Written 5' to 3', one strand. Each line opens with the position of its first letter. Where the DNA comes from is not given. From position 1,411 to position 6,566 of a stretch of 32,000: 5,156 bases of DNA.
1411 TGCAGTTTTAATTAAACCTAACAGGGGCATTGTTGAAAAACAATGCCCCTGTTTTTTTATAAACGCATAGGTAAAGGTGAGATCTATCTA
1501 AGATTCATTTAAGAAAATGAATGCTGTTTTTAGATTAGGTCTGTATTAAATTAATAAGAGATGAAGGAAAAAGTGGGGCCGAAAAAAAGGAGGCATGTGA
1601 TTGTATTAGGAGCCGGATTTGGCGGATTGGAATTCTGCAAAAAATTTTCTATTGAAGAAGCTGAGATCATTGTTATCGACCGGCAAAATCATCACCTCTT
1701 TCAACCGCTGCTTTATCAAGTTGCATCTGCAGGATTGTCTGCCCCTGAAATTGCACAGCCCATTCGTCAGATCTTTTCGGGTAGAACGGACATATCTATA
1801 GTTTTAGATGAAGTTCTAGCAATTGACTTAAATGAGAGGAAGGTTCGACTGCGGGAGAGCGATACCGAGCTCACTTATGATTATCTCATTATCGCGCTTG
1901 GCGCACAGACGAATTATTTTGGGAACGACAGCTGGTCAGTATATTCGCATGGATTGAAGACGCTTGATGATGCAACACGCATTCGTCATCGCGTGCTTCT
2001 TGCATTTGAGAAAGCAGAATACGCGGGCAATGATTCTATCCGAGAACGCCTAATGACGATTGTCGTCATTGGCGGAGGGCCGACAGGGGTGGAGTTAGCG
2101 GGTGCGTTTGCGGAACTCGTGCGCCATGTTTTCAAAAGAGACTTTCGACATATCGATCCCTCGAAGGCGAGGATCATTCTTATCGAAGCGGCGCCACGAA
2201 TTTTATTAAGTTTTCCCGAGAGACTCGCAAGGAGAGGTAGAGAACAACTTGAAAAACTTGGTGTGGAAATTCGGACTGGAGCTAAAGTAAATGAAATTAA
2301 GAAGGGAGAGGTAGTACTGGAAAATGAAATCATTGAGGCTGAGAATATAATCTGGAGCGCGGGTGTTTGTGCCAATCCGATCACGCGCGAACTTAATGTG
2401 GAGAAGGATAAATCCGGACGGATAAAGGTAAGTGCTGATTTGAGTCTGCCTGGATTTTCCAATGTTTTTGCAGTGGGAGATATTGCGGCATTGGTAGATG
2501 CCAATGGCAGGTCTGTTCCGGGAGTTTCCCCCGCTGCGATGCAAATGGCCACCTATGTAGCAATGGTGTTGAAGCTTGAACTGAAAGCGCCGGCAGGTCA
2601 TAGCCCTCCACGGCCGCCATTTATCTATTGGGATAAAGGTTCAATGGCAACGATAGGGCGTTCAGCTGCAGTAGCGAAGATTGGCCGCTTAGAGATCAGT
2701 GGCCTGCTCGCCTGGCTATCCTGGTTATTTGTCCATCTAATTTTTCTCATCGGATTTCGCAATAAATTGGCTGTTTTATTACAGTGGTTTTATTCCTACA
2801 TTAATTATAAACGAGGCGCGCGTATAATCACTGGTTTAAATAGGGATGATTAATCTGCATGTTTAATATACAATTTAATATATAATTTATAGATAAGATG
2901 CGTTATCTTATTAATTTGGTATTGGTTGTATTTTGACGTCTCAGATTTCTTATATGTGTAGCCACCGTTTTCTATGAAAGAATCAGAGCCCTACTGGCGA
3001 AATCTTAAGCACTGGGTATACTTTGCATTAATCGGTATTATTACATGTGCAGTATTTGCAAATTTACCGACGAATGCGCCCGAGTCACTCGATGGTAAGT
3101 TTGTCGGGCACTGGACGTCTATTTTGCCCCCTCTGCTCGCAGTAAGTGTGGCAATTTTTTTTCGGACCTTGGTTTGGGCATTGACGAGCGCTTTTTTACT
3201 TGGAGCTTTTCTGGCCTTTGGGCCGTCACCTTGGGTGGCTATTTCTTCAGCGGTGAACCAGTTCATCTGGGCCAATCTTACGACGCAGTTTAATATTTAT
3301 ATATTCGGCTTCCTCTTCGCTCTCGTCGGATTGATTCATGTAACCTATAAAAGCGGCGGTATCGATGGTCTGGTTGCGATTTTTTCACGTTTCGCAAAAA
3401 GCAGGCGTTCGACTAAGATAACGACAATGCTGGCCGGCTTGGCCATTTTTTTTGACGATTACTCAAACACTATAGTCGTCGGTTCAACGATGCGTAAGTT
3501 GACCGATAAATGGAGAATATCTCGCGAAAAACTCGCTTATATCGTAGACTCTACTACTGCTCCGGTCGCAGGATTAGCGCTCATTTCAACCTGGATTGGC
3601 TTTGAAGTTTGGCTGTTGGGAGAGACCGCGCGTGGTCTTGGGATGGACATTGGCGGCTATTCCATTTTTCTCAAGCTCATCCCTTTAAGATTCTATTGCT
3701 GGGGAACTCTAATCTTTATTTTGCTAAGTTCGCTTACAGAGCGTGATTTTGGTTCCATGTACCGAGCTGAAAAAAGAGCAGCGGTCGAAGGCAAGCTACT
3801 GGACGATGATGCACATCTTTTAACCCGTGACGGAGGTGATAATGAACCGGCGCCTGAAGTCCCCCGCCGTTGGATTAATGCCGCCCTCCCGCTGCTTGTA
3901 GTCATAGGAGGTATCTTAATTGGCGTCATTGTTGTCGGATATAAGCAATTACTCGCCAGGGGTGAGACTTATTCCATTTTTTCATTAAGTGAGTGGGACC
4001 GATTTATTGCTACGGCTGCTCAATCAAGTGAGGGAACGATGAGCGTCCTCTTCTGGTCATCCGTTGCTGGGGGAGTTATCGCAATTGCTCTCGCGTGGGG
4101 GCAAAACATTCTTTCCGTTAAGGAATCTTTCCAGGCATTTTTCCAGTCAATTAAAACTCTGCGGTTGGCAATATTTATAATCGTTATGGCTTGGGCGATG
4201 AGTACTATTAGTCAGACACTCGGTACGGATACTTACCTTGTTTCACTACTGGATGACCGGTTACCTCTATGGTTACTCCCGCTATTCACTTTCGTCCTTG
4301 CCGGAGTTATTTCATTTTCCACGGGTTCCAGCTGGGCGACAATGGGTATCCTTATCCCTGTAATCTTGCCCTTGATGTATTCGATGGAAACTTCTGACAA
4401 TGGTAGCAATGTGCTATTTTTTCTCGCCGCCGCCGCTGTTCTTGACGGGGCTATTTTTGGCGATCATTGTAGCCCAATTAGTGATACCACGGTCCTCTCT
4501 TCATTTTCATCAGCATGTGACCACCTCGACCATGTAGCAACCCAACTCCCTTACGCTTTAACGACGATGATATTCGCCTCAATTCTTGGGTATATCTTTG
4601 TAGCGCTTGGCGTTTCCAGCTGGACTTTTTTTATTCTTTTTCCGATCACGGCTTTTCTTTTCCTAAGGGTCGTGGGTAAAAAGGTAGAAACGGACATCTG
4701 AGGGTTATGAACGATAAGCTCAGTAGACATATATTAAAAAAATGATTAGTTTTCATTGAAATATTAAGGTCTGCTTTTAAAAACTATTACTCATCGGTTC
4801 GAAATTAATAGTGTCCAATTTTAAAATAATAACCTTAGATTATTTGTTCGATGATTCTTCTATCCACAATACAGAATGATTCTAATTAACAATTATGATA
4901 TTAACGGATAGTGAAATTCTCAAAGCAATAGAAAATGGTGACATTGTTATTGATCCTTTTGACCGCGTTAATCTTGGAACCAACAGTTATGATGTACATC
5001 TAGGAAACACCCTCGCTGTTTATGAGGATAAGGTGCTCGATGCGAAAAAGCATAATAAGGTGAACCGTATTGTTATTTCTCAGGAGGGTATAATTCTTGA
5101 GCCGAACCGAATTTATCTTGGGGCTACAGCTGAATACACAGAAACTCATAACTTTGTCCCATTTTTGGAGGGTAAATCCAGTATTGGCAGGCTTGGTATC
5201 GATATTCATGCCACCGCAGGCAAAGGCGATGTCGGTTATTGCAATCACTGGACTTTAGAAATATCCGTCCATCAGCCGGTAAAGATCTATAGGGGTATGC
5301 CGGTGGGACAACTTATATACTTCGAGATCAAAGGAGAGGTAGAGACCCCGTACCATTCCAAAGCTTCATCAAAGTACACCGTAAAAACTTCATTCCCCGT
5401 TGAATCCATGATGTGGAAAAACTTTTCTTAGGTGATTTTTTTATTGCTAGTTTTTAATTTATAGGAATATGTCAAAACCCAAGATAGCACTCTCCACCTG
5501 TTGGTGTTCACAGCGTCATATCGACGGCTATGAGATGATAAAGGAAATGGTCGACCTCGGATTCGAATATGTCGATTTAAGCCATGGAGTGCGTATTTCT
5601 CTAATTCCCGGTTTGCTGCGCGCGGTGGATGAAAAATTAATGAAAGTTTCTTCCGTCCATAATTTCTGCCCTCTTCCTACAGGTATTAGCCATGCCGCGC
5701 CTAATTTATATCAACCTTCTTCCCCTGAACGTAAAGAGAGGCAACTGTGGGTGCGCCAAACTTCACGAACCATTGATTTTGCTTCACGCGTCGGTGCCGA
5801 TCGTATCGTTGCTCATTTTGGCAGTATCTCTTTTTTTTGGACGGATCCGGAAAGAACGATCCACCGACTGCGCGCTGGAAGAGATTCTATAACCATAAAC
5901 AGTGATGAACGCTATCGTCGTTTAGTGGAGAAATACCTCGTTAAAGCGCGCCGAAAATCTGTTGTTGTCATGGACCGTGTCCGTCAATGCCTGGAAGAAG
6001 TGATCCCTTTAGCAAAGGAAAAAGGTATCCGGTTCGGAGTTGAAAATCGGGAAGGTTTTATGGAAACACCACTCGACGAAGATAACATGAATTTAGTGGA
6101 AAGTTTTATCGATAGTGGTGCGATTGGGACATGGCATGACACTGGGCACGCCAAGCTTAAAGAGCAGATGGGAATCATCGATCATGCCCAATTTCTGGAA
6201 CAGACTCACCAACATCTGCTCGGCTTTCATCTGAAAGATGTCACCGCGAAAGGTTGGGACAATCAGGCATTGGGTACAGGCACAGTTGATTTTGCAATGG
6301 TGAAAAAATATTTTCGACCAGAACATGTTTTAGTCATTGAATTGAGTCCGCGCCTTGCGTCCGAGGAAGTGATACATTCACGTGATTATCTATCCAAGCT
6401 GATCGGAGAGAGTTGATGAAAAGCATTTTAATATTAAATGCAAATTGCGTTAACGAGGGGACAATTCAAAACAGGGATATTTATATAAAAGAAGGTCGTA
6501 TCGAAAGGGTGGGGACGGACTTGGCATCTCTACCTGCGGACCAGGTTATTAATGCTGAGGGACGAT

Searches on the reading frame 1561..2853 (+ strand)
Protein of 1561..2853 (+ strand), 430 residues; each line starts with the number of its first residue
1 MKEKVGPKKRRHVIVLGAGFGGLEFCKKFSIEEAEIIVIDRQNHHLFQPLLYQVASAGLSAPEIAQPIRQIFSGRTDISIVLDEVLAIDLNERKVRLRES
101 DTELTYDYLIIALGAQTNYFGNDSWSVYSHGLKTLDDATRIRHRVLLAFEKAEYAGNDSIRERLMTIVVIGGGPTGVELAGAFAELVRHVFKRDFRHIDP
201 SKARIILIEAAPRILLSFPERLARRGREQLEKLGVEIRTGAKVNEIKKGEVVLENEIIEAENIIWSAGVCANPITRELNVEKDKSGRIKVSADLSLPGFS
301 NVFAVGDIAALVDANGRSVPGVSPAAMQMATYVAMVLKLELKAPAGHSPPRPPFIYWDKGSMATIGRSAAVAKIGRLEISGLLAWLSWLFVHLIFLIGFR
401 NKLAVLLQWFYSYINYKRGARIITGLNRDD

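Call 48: search_protein_families(library=pfam, proteins=[window:1561-2853:+], max_evalue=0.001)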
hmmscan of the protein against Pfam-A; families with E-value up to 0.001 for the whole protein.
window:1561-2853:+ (430 aa): 5 families
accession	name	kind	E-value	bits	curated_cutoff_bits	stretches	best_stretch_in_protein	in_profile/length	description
PF07992.20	Pyr_redox_2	-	8.3e-49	167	26.1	1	12-330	2-291/291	Pyridine nucleotide-disulphide oxidoreductase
PF00070.33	Pyr_redox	-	1.2e-15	58.2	22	1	167-250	2-70/82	Pyridine nucleotide-disulphide oxidoreductase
PF22366.1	NDH2_C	-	4e-08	33.7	27.7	1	359-413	2-57/62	NDH2 C-terminal domain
PF13738.12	Pyr_redox_3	-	1e-05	25.4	30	0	227-284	88-149/305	Pyridine nucleotide-disulphide oxidoreductase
PF03486.20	HI0933_like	-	0.0005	20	50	0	12-44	2-34/244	HI0933-like protein Rossmann domain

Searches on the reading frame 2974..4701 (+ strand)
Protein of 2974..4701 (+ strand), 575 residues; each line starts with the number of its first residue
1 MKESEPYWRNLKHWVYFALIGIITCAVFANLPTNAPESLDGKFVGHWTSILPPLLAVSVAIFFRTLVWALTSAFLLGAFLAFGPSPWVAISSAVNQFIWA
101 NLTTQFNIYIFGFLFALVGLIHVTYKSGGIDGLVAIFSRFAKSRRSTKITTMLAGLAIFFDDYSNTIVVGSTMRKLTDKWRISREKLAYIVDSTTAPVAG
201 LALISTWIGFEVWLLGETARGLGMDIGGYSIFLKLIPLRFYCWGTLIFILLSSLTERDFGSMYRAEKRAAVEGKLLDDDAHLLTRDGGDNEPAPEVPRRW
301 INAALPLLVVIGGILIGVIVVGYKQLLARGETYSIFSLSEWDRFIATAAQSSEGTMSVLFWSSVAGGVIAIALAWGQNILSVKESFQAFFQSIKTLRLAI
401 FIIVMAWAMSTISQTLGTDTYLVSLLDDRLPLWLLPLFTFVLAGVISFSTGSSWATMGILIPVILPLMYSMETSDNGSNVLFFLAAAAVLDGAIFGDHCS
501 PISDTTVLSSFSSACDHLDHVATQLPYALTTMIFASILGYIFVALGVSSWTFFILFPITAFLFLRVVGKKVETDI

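Call 48: search_protein_families(library=pfam, proteins=[window:2974-4701:+], max_evalue=0.001)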
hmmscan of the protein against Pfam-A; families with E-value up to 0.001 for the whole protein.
window:2974-4701:+ (575 aa): 1 family
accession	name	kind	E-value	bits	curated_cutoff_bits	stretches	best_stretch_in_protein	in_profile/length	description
PF03553.21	Na_H_antiporter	-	2.5e-43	148.9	23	1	198-543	1-301/303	Na+/H+ antiporter family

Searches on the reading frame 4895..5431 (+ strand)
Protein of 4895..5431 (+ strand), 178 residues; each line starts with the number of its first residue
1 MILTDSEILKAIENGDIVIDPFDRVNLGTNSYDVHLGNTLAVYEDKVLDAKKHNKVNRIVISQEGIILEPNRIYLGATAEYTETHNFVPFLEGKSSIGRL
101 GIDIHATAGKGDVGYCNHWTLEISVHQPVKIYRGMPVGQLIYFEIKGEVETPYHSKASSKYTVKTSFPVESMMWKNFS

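Call 48: search_protein_families(library=pfam, proteins=[window:4895-5431:+], max_evalue=0.001)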
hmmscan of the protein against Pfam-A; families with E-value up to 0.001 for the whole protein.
window:4895-5431:+ (178 aa): 1 family
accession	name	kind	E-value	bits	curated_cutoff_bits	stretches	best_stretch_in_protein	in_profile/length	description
PF22769.1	DCD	-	3.5e-39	134.8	27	1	2-144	1-152/153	dCTP deaminase-like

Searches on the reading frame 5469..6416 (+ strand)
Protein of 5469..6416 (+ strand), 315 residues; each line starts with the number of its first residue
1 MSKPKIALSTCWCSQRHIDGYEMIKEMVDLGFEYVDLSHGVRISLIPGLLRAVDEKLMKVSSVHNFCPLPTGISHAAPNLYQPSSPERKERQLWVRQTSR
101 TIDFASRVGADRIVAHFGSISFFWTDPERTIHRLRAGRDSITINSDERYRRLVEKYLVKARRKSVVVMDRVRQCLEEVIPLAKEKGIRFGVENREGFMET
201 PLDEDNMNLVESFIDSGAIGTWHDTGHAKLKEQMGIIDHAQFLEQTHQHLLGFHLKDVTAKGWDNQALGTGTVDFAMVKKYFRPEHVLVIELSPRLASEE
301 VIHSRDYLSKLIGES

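Call 48: search_protein_families(library=pfam, proteins=[window:5469-6416:+], max_evalue=0.001)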
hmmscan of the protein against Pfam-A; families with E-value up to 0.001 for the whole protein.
window:5469-6416:+ (315 aa): 1 family
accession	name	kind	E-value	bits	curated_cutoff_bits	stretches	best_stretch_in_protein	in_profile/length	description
PF01261.30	AP_endonuc_2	-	2.1e-14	54.3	31.1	1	26-282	3-216/249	Xylose isomerase-like TIM barrel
